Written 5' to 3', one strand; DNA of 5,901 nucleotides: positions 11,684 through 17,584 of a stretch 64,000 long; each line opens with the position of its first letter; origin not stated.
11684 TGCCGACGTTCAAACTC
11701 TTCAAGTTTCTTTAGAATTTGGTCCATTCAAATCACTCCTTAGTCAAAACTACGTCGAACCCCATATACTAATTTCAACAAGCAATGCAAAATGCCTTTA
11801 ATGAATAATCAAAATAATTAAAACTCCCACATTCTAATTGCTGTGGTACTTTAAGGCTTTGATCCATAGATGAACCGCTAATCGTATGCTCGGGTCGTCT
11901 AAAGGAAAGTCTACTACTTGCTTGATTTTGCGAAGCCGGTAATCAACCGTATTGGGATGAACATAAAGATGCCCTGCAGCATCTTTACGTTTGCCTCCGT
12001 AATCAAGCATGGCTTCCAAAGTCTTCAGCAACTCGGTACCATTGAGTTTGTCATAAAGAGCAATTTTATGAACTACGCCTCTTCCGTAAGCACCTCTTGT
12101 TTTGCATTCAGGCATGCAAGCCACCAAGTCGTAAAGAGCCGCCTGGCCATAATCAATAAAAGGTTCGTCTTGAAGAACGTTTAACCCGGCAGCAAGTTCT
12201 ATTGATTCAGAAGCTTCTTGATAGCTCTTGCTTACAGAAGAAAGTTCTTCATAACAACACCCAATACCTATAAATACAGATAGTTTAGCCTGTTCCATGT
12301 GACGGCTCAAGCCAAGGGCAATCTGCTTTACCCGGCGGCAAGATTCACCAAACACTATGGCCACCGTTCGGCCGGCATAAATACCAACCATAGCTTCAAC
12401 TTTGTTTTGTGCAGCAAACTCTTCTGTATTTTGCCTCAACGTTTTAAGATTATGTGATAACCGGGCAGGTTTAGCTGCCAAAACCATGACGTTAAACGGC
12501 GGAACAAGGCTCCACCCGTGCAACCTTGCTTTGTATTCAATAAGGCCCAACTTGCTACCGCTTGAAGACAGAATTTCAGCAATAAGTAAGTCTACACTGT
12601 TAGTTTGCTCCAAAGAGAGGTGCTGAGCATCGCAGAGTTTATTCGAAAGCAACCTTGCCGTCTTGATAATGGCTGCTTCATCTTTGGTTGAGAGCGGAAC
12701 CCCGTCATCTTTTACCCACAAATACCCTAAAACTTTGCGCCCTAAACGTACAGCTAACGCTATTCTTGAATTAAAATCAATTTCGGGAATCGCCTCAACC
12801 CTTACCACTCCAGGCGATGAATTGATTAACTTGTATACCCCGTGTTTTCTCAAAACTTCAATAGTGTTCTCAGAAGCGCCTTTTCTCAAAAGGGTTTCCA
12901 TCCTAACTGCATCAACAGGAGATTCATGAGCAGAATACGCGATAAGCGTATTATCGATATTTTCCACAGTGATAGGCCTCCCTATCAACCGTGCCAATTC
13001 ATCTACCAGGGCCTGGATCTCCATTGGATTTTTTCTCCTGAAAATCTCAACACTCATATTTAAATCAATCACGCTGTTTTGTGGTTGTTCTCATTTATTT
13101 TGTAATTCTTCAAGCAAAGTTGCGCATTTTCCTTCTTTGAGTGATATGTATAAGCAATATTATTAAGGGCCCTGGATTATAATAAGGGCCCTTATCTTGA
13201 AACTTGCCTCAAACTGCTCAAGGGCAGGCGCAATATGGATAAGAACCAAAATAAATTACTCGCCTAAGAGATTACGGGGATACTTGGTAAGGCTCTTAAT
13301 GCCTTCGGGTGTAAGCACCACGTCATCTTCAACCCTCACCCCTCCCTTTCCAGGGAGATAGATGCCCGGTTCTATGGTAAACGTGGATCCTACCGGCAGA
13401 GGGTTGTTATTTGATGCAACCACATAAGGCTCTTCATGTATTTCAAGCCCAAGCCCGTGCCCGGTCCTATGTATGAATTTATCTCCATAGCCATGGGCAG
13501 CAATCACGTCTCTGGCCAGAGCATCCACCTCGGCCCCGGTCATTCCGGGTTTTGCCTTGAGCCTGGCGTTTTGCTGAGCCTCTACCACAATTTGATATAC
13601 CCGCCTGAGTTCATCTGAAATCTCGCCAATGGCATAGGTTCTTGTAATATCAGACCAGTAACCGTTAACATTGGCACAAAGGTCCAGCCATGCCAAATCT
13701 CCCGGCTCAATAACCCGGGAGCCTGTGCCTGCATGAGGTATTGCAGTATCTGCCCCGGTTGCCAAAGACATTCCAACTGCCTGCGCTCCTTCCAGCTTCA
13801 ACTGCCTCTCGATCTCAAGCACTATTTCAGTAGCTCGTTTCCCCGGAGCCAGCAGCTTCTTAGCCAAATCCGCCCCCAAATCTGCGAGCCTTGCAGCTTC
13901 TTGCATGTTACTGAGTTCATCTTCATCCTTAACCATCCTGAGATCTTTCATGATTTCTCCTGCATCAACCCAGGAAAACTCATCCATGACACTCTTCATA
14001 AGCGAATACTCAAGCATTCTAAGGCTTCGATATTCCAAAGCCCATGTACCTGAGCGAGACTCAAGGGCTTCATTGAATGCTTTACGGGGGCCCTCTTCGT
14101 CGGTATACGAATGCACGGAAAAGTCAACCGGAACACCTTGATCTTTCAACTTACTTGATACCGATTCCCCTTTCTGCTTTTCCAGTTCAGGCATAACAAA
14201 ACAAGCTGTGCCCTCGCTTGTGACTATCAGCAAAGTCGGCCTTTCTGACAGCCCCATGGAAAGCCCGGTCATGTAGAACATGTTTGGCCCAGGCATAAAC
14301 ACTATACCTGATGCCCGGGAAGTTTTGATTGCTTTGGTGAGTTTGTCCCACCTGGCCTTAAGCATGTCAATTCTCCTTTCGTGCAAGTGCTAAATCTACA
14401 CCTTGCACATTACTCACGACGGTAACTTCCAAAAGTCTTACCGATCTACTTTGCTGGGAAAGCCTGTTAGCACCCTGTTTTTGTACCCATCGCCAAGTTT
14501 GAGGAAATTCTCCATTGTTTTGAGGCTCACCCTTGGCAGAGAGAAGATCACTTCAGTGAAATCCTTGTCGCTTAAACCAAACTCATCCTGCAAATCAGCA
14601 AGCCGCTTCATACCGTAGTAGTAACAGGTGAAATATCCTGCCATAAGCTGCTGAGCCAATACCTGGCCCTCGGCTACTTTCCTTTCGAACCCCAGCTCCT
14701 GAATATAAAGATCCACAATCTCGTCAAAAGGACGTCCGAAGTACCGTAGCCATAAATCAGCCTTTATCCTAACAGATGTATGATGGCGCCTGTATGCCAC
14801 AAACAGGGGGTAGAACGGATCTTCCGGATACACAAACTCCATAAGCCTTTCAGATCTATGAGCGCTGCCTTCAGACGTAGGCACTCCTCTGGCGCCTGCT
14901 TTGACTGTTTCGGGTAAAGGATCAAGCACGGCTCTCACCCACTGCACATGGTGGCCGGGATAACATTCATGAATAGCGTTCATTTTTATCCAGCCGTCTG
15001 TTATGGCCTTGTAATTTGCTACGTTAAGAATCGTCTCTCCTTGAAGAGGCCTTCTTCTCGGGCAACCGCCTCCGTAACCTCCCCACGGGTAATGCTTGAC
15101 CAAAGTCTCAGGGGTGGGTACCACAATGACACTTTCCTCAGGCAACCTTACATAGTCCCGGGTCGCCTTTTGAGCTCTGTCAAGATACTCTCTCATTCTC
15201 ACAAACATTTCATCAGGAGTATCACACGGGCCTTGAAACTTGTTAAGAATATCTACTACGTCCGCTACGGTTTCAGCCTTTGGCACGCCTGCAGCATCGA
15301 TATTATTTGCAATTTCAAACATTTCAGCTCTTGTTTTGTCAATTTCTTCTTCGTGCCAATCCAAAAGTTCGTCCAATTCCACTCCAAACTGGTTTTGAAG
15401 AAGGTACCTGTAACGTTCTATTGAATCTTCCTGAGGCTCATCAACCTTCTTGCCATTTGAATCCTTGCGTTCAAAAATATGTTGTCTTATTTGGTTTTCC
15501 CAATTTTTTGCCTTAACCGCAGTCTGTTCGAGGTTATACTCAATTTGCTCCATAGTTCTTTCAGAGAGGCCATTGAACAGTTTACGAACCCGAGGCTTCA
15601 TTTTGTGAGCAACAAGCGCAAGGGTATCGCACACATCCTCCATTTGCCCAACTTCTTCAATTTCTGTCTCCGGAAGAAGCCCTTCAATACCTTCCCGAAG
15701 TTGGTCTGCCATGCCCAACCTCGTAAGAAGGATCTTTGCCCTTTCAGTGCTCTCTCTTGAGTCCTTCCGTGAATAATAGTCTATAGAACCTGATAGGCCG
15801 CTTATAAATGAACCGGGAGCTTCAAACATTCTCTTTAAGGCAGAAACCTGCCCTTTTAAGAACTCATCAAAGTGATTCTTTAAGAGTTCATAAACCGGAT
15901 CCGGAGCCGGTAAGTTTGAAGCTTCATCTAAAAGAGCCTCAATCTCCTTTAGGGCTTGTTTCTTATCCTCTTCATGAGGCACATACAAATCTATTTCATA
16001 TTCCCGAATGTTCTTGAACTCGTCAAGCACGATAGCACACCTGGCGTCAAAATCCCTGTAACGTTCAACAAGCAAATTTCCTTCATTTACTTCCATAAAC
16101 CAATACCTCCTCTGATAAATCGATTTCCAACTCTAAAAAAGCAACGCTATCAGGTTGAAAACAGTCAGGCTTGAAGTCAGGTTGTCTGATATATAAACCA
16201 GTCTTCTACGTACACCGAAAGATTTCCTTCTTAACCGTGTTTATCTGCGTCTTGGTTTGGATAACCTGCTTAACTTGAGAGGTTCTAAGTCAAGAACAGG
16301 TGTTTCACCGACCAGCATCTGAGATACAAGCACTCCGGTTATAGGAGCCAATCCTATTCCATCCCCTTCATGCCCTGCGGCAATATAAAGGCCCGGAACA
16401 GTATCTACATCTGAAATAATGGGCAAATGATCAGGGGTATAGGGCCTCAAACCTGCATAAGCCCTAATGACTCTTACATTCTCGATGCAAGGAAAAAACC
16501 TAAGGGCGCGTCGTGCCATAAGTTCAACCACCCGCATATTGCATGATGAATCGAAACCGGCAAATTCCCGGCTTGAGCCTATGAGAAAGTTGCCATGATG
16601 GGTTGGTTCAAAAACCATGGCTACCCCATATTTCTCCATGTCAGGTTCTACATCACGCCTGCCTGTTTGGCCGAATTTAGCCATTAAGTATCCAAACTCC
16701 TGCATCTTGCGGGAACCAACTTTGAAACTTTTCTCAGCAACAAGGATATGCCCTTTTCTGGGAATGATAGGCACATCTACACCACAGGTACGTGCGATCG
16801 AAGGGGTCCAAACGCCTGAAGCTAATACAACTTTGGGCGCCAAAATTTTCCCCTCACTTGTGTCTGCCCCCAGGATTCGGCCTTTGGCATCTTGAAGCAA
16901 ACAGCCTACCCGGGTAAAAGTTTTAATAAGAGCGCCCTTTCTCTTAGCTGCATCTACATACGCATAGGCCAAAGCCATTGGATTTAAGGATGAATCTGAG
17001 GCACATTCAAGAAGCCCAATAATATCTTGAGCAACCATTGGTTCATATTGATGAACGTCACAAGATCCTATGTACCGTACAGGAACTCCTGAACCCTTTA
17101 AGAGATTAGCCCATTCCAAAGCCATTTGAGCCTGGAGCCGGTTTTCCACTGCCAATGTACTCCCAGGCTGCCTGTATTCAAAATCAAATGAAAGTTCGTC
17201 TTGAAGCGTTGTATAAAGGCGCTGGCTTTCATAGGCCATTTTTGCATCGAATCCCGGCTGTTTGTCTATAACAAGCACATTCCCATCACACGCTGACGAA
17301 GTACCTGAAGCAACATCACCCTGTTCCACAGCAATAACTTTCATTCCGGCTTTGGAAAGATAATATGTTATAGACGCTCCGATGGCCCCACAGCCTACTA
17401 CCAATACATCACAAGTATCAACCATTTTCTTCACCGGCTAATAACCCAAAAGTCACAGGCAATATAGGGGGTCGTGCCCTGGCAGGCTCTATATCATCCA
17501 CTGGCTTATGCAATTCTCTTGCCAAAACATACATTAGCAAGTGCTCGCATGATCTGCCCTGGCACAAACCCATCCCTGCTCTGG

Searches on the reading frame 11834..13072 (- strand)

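Call 7: search_protein_families(library=ncbifam, proteins=[window:11834-13072:-], max_evalue=0.00001)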
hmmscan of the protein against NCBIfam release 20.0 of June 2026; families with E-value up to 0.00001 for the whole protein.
window:11834-13072:- (412 aa): 2 families
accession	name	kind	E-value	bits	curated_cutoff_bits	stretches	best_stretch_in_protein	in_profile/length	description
NF058503.1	SprTransRegAdeR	equivalog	1.7e-37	129.4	700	1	21-406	11-398/403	sporulation transcriptional activator AdeR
NF008550.0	PRK11477.1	equivalog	3.7e-07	29.3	612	1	247-401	227-376/385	CdaR family transcriptional regulator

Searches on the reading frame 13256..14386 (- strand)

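Call 5: search_protein_families(library=pfam, proteins=[window:13256-14386:-])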
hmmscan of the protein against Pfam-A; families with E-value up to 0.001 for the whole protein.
window:13256-14386:- (376 aa): 2 families
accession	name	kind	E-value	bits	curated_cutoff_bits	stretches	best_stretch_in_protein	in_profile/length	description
PF00557.29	Peptidase_M24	-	9e-60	202.4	23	1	160-359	2-207/208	Metallopeptidase family M24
PF01321.24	Creatinase_N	-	1.8e-14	54.8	22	1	12-152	1-128/128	Creatinase/Prolidase N-terminal domain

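Call 7: search_protein_families(library=ncbifam, proteins=[window:13256-14386:-], max_evalue=0.00001)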
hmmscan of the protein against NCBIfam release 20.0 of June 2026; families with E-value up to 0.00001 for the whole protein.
window:13256-14386:- (376 aa): 15 families
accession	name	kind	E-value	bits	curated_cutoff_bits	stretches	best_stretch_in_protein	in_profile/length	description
NF040821.1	dipep_PepQ_Arch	equivalog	1.1e-66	225.2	630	1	12-374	2-346/346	Xaa-Pro dipeptidase PepQ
NF007310.0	PRK09795.1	equivalog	8.1e-50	169.6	393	1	147-374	122-356/361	aminopeptidase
NF038259.1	ectoine_DoeA_2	exception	9e-23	80.6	575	1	130-372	131-382/386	ectoine hydrolase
NF008131.0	PRK10879.1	equivalog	5.4e-21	74.9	465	1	129-368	150-419/438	Xaa-Pro aminopeptidase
NF011720.0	PRK15173.1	subfamily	2.9e-20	72.6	420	1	130-374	93-340/343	peptidase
NF011173.0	PRK14575.1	equivalog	3.7e-20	72.3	850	1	130-374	156-403/406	putative peptidase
TIGR00500.1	met_pdase_I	equivalog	2.7e-19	69.7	171.35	1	152-344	3-205/247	type I methionyl aminopeptidase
NF011174.0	PRK14576.1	subfamily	2.8e-15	56.1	487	1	114-373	139-401/405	putative endopeptidase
NF008970.0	PRK12318.1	equivalog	3.3e-15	56.1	267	1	209-349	109-251/291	methionyl aminopeptidase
NF009533.0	PRK12897.1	equivalog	1.4e-12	47.5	488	1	151-324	3-182/248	type I methionyl aminopeptidase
TIGR02993.1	ectoine_eutD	equivalog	1.6e-11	44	613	1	134-374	140-388/391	ectoine hydrolase DoeA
NF010133.0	PRK13607.1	equivalog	2.2e-08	33.4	339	0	149-294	158-304/443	Xaa-Pro dipeptidase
TIGR00501.1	met_pdase_II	equivalog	6.6e-08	32.4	222.65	1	173-340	20-189/295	type II methionyl aminopeptidase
NF043017.1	DimsulpropLyDddP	equivalog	8.7e-08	31.4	600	1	137-371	190-438/443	dimethylsulfonioproprionate lyase DddP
NF005583.0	PRK07281.1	equivalog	3.8e-07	29.6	445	1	241-342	131-235/286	methionyl aminopeptidase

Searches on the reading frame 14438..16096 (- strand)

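Call 5: search_protein_families(library=pfam, proteins=[window:14438-16096:-])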
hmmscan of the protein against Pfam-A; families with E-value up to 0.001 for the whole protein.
window:14438-16096:- (552 aa): 1 family
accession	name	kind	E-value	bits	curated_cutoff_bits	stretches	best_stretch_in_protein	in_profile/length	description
PF05960.17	DUF885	-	7.3e-29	102.2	32.4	1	43-506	29-500/532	Bacterial protein of unknown function (DUF885)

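Call 7: search_protein_families(library=ncbifam, proteins=[window:14438-16096:-], max_evalue=0.00001)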
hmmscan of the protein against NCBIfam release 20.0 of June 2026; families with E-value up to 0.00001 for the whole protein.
window:14438-16096:- (552 aa): 0 families

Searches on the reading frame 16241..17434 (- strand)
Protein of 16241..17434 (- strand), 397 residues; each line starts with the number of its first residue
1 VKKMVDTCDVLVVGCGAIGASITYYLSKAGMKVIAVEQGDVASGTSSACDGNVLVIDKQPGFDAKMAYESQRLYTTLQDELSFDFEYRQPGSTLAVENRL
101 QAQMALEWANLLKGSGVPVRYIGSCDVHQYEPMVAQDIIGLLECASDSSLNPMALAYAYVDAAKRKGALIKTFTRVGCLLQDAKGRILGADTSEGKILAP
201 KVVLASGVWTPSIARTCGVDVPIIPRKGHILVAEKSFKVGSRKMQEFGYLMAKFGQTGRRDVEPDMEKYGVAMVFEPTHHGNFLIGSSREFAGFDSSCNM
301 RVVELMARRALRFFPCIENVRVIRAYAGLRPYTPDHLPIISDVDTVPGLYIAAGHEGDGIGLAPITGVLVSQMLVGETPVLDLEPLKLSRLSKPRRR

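Call 5: search_protein_families(library=pfam, proteins=[window:16241-17434:-])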
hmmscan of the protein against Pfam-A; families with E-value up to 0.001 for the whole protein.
window:16241-17434:- (397 aa): 4 families
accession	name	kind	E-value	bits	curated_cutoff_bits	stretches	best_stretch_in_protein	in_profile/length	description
PF01266.30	DAO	-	3e-58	198.5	27.9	1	9-373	1-353/353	FAD dependent oxidoreductase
PF00890.30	FAD_binding_2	-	2.1e-05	24.3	20.4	1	9-75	1-67/414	FAD binding domain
PF01946.23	Thi4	-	0.00091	19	26.2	0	7-48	17-58/235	Thi4 family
PF13450.12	NAD_binding_8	-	0.00092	19.9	21.9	0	12-47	1-36/68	NAD(P)-binding Rossmann-like domain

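Call 7: search_protein_families(library=ncbifam, proteins=[window:16241-17434:-], max_evalue=0.00001)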
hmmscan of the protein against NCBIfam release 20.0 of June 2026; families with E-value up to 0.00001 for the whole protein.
window:16241-17434:- (397 aa): 20 families
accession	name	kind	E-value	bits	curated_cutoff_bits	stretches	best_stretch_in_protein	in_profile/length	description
TIGR02352.1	thiamin_ThiO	equivalog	6.3e-43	147.2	250.8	2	10-234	1-226/351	glycine oxidase ThiO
NF001933.0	PRK00711.1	subfamily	2.9e-32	112.2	383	2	66-231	111-278/429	D-amino acid dehydrogenase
TIGR01373.1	soxB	subfamily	3.6e-26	92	529.45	2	7-234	30-264/407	sarcosine oxidase subunit beta family protein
TIGR03377.1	glycerol3P_GlpA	equivalog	2.2e-25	89.2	552.8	1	9-235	1-229/530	anaerobic glycerol-3-phosphate dehydrogenase subunit GlpA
TIGR01377.1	soxA_mon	subfamily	5.7e-21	74.7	479.65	1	9-394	2-378/381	amino oxidase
NF008313.0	PRK11101.1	equivalog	9.1e-21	74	425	1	6-234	7-237/548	anaerobic glycerol-3-phosphate dehydrogenase subunit A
NF008425.0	PRK11259.1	equivalog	4.9e-20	71.8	257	1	6-392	3-376/377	N-methyl-L-tryptophan oxidase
TIGR03364.1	HpnW_proposed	hypoth_equivalog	7.3e-19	68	285.1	1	9-207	2-194/365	TIGR03364 family FAD-dependent oxidoreductase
NF009074.0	PRK12409.1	equivalog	8.5e-17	61.4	494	2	65-231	109-279/410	D-amino acid dehydrogenase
NF033460.1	glycerol3P_ox_II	equivalog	1e-16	61.1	460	1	8-236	2-235/361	type 2 glycerol-3-phosphate oxidase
TIGR03197.1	MnmC_Cterm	equivalog_domain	1.5e-12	47.4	174.2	1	9-228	1-219/400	FAD-dependent 5-carboxymethylaminomethyl-2-thiouridine(34) oxidoreductase MnmC1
NF050086.1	pipecolate_AmaA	exception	1.5e-11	43.7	600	0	7-51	25-69/425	L-pipecolate oxidase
NF040813.1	pro_dh_Thprot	equivalog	6.8e-09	35.3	600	0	316-378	293-352/362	D-proline dehydrogenase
NF002480.1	PRK01747.1-1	equivalog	3.3e-08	32.4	540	0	7-228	248-468/645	bifunctional tRNA (5-methylaminomethyl-2-thiouridine)(34)-methyltransferase MnmC2/FAD-dependent 5-carboxymethylaminomethyl-2-thiouridine(34)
NF009906.0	PRK13369.1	equivalog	5.1e-07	28.6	352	0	5-49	4-48/502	glycerol-3-phosphate dehydrogenase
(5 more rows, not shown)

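Call 18: search_solved_structures(query=window:16241-17434:-, max_evalue=1e-10)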
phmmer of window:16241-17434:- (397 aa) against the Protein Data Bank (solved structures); distinct sequences matched with E-value up to 1e-10: 19.
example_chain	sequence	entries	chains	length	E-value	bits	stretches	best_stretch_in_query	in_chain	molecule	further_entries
4ysh_A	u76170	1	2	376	2.2e-34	122.2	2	7-232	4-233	Glycine oxidase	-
3if9_A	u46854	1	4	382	1.7e-29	106.1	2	8-231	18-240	Glycine oxidase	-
1ryi_A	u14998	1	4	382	5.9e-29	104.3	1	8-231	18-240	GLYCINE OXIDASE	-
9woz_A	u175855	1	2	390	7e-29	104.1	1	9-231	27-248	Glycine oxidase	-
1ng3_A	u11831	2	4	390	1.8e-28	102.7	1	9-231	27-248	Glycine oxidase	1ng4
7cyx_A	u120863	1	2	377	1.1e-27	100.1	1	6-237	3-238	Glycine oxidase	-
1y56_B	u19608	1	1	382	5.9e-23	84.6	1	7-233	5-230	sarcosine oxidase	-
4p9s_A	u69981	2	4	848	1.2e-22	83.5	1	6-390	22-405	Dimethylglycine dehydrogenase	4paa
4pab_A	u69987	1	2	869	6.5e-22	81.2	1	6-390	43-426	Dimethylglycine dehydrogenase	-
5i39_A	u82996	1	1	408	1e-21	80.5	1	7-226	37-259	L-amino acid deaminase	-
6j38_A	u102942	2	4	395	1e-21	80.5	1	272-380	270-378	FAD-dependent glycine oxydase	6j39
5hxw_A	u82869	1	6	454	1.1e-21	80.4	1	7-226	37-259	L-amino acid deaminase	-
5l46_A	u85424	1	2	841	4.3e-21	78.5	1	6-390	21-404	Dimethylglycine dehydrogenase, mitochondrial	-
5fjm_A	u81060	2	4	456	4.1e-18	68.6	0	7-224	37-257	L-AMINO ACID DEAMINASE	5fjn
3ada_B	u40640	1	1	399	1.7e-15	60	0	7-234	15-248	SARCOSINE OXIDASE BETA SUBUNIT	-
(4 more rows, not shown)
